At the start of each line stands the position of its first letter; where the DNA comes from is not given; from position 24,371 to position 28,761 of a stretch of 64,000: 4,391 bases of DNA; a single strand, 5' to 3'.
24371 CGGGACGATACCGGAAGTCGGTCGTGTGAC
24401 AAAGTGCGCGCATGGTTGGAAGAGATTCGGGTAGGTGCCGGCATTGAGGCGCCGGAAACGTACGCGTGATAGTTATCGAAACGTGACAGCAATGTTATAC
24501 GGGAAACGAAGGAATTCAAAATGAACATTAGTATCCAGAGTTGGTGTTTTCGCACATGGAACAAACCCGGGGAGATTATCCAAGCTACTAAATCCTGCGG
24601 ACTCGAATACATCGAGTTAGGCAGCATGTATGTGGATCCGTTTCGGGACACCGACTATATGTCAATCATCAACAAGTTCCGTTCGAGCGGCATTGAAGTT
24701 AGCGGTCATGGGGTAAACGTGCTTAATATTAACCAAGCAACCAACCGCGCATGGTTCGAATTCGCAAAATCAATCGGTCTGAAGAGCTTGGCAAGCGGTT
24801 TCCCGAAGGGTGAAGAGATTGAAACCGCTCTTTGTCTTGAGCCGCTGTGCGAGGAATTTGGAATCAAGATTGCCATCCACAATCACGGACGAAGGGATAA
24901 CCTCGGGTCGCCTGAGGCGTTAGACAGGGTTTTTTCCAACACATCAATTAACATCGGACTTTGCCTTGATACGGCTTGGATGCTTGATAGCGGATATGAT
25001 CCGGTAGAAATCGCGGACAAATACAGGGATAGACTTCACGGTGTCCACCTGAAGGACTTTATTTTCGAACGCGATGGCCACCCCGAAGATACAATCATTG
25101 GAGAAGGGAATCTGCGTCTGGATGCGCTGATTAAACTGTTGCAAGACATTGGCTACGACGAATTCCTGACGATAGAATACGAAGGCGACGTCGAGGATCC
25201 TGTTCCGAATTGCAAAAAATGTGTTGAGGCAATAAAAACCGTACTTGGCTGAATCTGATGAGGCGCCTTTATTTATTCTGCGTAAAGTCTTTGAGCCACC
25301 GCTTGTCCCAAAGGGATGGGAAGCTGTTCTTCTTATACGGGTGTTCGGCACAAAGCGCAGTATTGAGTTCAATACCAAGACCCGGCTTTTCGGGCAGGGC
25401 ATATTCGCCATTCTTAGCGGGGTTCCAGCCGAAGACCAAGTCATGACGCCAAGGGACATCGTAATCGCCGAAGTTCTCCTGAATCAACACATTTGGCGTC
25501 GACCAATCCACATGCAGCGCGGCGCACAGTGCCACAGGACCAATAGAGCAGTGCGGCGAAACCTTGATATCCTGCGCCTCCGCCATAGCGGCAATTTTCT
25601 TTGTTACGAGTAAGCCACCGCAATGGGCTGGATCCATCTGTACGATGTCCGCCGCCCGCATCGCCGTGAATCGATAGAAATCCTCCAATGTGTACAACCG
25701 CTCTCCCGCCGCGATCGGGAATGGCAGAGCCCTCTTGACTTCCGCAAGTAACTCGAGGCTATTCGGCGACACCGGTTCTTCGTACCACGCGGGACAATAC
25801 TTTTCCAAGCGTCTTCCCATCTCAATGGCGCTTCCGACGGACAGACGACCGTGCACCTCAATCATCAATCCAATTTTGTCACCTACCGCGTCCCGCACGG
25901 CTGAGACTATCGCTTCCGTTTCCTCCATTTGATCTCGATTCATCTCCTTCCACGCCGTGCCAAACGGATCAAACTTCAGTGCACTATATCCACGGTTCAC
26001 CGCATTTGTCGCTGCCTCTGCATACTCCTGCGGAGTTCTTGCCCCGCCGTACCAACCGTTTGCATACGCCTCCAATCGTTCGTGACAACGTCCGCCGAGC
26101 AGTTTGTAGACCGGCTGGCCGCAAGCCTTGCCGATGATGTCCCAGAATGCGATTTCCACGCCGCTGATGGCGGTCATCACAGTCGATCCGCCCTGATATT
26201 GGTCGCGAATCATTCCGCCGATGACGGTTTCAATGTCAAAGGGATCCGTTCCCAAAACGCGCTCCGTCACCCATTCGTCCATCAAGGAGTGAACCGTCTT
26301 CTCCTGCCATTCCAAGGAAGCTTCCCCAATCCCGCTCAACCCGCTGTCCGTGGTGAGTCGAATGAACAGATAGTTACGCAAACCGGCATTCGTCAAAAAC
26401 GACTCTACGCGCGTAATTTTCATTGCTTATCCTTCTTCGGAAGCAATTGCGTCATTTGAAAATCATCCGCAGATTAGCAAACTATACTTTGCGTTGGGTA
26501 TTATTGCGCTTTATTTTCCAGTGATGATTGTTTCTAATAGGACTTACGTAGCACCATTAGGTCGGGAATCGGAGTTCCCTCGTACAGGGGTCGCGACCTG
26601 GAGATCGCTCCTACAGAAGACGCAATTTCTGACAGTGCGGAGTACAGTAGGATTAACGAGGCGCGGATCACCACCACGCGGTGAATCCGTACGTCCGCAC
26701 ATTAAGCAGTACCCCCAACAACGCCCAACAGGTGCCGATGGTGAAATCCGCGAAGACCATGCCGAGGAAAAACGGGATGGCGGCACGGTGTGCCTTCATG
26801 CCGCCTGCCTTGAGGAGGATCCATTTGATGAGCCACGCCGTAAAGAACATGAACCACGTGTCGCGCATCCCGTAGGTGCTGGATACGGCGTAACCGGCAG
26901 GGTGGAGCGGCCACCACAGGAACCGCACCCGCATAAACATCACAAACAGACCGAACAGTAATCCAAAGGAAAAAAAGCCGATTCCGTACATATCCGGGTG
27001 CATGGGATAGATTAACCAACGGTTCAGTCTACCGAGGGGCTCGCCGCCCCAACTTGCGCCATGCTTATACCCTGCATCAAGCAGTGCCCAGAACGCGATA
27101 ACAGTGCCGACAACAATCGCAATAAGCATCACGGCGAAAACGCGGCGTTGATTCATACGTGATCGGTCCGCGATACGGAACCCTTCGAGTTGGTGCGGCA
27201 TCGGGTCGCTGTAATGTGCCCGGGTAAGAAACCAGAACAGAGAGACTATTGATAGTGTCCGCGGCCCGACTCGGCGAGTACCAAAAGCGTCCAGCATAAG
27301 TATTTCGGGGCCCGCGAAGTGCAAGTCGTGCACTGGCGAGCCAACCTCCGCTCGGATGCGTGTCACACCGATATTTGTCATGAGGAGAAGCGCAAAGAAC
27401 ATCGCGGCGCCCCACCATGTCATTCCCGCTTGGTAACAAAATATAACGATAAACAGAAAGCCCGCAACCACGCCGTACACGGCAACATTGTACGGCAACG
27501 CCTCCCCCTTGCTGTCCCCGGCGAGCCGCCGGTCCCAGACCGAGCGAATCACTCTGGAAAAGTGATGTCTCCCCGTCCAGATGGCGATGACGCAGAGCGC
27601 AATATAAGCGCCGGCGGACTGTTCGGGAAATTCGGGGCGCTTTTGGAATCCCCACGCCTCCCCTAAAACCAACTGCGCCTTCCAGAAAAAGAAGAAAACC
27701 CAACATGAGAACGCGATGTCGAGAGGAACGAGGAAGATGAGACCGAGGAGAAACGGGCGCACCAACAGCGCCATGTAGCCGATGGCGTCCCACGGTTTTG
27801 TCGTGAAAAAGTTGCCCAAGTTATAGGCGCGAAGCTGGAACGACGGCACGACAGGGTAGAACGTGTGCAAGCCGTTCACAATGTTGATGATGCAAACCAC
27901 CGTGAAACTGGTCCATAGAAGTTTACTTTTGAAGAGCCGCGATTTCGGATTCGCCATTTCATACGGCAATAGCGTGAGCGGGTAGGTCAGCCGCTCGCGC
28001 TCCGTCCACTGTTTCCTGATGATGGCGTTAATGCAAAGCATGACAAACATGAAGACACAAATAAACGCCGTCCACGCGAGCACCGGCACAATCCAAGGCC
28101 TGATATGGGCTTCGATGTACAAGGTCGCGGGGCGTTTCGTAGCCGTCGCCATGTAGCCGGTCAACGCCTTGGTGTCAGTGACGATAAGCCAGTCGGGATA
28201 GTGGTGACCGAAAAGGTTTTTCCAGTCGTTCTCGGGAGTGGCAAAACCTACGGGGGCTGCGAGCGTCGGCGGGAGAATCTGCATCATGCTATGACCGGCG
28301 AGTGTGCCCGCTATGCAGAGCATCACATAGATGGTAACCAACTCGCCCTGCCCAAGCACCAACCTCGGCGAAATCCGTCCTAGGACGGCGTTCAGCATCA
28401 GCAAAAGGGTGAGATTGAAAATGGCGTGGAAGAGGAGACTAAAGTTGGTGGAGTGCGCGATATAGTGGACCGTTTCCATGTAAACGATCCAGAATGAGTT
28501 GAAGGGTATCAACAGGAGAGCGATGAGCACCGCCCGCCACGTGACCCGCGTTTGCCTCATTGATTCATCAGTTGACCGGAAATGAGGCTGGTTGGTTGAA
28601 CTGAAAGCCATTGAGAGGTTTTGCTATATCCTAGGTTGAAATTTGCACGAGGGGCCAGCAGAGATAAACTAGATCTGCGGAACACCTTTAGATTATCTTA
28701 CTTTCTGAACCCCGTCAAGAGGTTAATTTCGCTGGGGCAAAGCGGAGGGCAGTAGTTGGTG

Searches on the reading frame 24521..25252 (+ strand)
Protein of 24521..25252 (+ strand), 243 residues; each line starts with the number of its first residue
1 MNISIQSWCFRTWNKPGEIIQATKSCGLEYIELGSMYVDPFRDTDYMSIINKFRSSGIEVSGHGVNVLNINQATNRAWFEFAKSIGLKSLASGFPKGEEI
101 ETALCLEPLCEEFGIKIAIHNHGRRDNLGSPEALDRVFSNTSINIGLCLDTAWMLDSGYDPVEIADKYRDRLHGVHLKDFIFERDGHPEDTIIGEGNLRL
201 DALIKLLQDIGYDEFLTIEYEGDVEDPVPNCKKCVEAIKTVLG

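Call 18: search_protein_families(library=pfam, proteins=[window:24521-25252:+])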
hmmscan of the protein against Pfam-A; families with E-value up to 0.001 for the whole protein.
window:24521-25252:+ (243 aa): 1 family
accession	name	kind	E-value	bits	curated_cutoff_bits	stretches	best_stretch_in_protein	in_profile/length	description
PF01261.30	AP_endonuc_2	-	1e-22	81.5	31.1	1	21-226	2-234/249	Xylose isomerase-like TIM barrel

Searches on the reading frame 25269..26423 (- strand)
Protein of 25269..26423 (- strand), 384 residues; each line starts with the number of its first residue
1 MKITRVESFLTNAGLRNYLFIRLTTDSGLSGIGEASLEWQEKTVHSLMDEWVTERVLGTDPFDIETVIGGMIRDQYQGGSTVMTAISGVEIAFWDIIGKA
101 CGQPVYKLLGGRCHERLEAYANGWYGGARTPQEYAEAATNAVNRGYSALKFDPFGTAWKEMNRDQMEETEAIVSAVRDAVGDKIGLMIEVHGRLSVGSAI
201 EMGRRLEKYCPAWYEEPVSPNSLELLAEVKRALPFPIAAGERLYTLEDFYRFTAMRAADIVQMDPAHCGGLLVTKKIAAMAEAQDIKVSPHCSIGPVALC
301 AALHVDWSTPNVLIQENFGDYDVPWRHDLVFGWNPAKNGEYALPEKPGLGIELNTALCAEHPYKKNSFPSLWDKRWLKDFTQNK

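Call 18: search_protein_families(library=pfam, proteins=[window:25269-26423:-])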
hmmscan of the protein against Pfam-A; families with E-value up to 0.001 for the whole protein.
window:25269-26423:- (384 aa): 2 families
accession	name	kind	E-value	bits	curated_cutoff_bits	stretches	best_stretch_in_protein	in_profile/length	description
PF13378.12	MR_MLE_C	-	1.3e-65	221.6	29.4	1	134-355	2-217/219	Enolase C-terminal domain-like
PF02746.21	MR_MLE_N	-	1.1e-16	61.5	22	1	16-110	26-117/117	Mandelate racemase / muconate lactonizing enzyme, N-terminal domain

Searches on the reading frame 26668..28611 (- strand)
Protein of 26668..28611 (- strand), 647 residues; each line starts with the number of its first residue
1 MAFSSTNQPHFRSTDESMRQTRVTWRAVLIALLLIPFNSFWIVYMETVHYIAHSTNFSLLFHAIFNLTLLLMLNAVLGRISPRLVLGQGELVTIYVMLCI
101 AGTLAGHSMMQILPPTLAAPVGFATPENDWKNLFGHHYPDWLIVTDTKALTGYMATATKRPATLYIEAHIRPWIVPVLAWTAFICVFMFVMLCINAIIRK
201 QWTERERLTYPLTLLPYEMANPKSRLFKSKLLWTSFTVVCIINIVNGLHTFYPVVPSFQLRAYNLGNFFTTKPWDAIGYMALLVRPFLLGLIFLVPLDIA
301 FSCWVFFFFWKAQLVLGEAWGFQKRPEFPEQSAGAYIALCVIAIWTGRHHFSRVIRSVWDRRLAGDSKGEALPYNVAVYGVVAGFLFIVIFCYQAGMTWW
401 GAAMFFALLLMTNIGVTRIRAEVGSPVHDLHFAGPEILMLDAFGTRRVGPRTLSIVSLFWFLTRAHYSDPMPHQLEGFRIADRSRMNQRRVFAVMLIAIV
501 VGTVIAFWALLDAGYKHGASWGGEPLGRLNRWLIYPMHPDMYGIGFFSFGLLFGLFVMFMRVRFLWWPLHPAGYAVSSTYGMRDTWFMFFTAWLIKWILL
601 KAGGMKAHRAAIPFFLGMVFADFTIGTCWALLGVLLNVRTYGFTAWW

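Call 18: search_protein_families(library=pfam, proteins=[window:26668-28611:-])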
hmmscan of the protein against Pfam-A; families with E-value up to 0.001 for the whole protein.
window:26668-28611:- (647 aa): 2 families
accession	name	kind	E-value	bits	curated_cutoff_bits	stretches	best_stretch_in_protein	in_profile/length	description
PF20581.3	DUF6785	-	1.9e-153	512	25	1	24-518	1-498/498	Family of unknown function (DUF6785)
PF20580.3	DUF6784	-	9.2e-30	103.2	26.4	1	545-642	2-99/101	Domain of unknown function (DUF6784)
